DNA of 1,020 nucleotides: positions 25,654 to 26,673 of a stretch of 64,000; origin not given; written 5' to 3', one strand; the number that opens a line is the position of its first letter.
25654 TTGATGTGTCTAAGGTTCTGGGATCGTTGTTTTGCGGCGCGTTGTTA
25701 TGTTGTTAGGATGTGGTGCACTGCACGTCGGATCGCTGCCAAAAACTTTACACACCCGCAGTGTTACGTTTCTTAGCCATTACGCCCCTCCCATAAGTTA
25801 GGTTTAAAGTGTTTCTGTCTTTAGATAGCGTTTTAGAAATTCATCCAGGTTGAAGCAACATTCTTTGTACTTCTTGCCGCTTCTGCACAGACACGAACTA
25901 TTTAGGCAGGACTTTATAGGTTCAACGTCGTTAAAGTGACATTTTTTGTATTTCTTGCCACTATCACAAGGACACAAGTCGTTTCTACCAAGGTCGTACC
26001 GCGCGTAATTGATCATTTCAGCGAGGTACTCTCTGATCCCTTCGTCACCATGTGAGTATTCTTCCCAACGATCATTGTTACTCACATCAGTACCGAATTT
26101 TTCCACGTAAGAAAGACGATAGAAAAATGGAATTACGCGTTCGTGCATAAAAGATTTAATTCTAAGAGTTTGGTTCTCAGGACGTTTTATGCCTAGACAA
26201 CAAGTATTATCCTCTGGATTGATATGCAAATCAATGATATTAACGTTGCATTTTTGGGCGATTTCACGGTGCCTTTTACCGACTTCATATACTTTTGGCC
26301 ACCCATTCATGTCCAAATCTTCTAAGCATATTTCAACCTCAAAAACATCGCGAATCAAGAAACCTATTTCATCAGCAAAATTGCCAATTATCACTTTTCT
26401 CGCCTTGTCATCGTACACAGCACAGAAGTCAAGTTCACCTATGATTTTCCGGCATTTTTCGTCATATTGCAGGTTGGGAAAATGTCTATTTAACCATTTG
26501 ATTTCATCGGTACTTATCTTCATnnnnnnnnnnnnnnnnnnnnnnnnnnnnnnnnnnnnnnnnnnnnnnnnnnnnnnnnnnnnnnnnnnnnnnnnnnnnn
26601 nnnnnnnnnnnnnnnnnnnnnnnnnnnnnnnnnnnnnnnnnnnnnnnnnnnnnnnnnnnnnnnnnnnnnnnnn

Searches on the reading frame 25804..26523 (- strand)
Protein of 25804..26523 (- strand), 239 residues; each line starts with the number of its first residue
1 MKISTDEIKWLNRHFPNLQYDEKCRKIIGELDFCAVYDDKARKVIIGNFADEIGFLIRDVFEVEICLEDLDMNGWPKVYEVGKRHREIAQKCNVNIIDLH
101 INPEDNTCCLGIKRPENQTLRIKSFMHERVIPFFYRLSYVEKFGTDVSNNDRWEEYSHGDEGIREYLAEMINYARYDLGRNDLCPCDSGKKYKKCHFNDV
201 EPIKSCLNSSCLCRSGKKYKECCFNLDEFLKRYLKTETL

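Call 5: search_protein_families(library=pfam, proteins=[window:25804-26523:-], max_evalue=0.01)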
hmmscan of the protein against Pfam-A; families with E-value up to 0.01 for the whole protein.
window:25804-26523:- (239 aa): 1 family
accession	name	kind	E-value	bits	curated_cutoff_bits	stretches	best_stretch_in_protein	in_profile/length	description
PF02810.21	SEC-C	-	2.3e-12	46.9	20.4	2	180-197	1-18/19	SEC-C motif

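Call 6: search_protein_families(library=padloc, proteins=[window:25804-26523:-], max_evalue=0.01)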
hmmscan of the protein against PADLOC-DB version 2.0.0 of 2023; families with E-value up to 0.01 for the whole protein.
window:25804-26523:- (239 aa): 8 families
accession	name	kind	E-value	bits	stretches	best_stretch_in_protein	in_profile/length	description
PDLC00872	E2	-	1.9e-26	90.9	1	6-205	6-195/216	E2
PDLC00865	E2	-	2.7e-21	74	1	33-207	21-199/219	E2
PDLC00833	E1-E2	-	1.3e-16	58.7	2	60-206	50-200/222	E1-E2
PDLC00871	E2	-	5.5e-15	53.7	1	7-203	10-195/241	E2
PDLC04917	PDC-S12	-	3.7e-07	28.3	1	174-196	194-216/218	-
PDLC00859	E2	-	2.9e-06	25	1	57-198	47-193/221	E2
PDLC00861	E2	-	6.9e-06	23.7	1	59-205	54-203/232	E2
PDLC00870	E2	-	0.00022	19.3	1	52-202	44-195/223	E2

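Call 34: search_protein_families(library=ncbifam, proteins=[window:25804-26523:-], max_evalue=0.01)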
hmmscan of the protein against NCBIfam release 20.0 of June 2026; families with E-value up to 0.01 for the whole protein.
window:25804-26523:- (239 aa): 7 families
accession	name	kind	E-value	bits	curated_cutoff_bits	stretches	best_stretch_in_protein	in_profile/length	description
NF004088.0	PRK05590.1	equivalog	8.4e-09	36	140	1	169-196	136-163/166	hypothetical protein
NF002449.0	PRK01617.1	equivalog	1.4e-08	35.2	141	1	171-195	127-151/154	hypothetical protein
NF007704.0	PRK10396.1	equivalog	1.7e-07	31.4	149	1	174-196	197-219/221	hypothetical protein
TIGR04102.1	SWIM_PBPRA1643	hypoth_equivalog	2.4e-07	31.1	68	1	179-195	90-106/108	PBPRA1643 family SWIM/SEC-C metal-binding motif protein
NF002592.0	PRK02250.1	equivalog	7.4e-07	29.4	158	1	176-195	146-165/167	hypothetical protein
NF001213.0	PRK00183.1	equivalog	3.4e-06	27.2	158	1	176-196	132-152/157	hypothetical protein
NF008970.0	PRK12318.1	equivalog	0.0037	16.6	267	1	178-199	1-22/291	methionyl aminopeptidase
